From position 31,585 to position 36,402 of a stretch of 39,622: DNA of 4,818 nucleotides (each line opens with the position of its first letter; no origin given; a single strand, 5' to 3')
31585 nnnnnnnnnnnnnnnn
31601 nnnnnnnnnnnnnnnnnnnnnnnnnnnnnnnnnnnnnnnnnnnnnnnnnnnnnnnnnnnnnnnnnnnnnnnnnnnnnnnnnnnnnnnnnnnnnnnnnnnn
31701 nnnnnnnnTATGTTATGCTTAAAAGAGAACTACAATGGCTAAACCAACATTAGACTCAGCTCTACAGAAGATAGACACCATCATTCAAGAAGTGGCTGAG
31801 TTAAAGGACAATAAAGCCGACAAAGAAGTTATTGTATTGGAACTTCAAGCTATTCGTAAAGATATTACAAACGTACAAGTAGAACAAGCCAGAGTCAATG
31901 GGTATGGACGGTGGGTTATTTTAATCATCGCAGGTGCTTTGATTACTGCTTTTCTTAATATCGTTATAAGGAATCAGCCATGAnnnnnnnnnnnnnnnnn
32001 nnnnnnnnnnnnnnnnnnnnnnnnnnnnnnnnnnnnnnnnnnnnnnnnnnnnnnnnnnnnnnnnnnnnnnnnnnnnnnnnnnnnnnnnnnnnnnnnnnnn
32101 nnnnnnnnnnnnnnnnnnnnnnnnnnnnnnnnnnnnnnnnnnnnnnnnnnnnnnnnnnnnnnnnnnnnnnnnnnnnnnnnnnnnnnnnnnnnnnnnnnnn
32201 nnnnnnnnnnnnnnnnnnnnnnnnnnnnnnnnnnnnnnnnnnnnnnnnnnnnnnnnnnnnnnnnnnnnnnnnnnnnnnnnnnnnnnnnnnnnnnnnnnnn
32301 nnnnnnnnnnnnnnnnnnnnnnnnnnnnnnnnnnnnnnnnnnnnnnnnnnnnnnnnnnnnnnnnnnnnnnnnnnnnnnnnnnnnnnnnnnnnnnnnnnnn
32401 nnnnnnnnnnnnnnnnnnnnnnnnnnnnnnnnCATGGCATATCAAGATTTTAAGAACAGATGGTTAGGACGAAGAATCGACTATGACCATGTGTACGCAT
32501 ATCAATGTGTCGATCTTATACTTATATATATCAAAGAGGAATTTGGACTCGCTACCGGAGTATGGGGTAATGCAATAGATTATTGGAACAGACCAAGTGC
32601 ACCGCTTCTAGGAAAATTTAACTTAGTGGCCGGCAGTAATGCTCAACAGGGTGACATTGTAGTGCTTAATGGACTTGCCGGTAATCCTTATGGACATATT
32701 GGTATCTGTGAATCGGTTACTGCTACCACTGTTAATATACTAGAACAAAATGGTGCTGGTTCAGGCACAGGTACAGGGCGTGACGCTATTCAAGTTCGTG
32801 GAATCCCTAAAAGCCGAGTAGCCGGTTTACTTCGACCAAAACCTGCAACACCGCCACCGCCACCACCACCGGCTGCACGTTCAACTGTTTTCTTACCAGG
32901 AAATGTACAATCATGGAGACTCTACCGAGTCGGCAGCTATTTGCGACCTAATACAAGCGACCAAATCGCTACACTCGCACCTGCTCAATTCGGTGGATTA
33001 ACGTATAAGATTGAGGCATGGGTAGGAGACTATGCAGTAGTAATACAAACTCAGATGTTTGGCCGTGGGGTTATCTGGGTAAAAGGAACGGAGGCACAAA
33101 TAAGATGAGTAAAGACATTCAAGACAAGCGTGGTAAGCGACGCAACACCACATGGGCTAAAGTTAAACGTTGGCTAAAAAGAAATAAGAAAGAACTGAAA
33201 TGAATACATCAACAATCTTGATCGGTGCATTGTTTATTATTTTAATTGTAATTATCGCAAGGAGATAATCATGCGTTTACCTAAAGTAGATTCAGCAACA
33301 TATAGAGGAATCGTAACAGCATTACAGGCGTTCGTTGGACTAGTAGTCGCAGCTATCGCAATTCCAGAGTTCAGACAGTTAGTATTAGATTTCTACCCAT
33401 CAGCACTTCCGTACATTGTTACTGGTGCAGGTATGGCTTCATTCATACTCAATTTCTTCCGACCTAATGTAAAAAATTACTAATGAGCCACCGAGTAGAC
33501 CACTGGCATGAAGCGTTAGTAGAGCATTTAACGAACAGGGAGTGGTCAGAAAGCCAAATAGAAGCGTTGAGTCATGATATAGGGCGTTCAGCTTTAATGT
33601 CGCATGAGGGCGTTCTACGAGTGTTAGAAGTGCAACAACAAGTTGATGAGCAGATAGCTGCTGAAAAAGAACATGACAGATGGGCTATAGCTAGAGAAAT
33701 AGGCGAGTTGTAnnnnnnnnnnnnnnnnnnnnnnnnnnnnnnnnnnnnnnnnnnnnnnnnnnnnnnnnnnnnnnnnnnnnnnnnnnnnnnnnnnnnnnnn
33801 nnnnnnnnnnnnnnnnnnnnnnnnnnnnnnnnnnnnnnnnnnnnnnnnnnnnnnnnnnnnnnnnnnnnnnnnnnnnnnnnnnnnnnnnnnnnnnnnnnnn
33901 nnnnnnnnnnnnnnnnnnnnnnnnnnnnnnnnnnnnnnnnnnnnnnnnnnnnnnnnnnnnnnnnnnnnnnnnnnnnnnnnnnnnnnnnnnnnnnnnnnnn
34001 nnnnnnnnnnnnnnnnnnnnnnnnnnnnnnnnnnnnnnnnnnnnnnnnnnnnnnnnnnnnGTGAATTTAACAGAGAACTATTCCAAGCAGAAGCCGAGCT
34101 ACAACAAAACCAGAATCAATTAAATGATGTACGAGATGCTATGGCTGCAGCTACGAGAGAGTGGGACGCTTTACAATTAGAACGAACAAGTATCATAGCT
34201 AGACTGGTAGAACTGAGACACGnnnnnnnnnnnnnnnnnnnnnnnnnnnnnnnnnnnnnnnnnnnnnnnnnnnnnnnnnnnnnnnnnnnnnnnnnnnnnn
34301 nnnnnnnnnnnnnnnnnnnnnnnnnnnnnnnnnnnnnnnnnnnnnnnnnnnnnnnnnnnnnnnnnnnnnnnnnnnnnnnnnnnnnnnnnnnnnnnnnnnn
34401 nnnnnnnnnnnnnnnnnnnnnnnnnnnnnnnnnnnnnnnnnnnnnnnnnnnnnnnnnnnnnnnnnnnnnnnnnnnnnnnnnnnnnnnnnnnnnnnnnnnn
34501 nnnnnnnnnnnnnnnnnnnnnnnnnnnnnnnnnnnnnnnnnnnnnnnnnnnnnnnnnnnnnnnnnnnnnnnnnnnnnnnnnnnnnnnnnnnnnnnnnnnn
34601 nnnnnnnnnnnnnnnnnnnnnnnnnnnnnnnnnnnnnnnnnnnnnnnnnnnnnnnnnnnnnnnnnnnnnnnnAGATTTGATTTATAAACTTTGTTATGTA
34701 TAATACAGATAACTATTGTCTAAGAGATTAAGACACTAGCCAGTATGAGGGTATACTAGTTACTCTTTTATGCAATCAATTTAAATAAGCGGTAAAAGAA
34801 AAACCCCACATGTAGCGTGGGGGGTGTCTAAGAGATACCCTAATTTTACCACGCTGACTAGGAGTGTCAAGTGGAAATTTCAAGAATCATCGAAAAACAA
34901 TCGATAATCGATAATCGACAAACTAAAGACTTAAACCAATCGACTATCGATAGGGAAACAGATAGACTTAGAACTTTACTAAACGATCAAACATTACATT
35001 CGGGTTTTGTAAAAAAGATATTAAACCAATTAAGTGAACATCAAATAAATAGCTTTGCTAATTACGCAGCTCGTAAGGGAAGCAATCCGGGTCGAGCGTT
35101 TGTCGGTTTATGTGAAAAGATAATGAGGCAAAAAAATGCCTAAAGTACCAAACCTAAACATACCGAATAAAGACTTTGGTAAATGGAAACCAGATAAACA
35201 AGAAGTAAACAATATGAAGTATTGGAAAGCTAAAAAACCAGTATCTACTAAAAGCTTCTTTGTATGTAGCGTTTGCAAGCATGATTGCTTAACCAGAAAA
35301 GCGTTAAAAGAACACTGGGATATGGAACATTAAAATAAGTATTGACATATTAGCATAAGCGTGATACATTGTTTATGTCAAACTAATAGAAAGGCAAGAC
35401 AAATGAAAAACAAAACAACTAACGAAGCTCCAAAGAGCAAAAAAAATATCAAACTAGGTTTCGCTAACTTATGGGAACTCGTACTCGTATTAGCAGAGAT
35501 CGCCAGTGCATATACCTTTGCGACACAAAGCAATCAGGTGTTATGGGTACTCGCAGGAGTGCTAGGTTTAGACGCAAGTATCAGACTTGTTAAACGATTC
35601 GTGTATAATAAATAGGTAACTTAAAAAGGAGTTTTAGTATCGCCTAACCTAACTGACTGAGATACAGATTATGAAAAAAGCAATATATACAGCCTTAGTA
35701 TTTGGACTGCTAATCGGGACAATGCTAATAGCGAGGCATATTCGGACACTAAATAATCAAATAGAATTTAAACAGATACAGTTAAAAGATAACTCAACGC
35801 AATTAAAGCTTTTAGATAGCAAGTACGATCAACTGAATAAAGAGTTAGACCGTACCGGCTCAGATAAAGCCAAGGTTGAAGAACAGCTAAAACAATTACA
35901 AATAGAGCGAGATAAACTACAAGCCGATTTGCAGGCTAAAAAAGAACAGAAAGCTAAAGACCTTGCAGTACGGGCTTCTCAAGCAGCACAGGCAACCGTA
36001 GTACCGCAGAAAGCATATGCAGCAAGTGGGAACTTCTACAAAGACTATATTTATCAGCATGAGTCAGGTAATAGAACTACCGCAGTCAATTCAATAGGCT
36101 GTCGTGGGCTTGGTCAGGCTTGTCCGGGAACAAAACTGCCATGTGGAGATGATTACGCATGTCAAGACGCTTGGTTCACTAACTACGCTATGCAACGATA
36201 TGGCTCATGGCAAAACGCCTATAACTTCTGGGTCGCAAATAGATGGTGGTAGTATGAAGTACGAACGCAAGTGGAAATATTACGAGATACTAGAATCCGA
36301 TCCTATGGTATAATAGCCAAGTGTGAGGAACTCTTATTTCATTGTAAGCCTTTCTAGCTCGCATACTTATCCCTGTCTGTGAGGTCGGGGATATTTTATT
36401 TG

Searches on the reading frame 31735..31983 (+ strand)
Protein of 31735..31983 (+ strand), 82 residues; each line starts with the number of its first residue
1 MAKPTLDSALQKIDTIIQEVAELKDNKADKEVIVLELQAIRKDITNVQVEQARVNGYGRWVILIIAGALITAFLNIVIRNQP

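Call 48: search_protein_families(library=pfam, proteins=[window:31735-31983:+], max_evalue=0.01)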
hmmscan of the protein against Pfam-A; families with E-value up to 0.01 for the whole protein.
window:31735-31983:+ (82 aa): 1 family
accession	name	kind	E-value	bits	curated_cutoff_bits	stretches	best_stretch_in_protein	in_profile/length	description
PF16043.11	DUF4795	-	0.0017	18.3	34.8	1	10-38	41-69/208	Domain of unknown function (DUF4795)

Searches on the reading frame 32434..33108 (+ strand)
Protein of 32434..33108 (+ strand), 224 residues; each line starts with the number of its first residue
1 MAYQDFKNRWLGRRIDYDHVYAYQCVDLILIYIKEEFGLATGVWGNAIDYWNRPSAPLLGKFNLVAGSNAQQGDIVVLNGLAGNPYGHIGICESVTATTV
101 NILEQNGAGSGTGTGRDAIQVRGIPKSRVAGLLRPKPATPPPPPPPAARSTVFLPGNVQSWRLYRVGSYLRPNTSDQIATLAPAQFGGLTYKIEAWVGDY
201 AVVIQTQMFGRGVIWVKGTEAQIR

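Call 48: search_protein_families(library=pfam, proteins=[window:32434-33108:+], max_evalue=0.01)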
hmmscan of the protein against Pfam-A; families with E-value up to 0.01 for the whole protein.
window:32434-33108:+ (224 aa): 1 family
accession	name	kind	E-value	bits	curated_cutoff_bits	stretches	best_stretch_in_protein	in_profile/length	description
PF05257.22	CHAP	-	1.9e-12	48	26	1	18-106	3-81/81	CHAP domain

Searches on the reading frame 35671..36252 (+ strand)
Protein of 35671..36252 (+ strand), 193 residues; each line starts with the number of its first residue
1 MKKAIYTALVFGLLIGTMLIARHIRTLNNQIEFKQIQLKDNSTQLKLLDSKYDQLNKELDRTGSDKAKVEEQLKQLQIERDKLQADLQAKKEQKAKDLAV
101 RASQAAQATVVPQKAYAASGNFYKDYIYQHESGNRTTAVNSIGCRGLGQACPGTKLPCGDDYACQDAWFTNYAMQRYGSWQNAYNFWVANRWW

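Call 48: search_protein_families(library=pfam, proteins=[window:35671-36252:+], max_evalue=0.01)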
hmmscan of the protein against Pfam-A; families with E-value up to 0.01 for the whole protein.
window:35671-36252:+ (193 aa): 2 families
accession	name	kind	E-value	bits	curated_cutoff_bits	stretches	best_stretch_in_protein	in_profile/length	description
PF25802.1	WWC1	-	0.0012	19.2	27.8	1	25-111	28-110/135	WWC1-like, helical hairpin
PF06810.17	Phage_scaffold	-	0.0036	17.7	35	1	30-109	28-107/170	Phage capsid assembly scaffolding protein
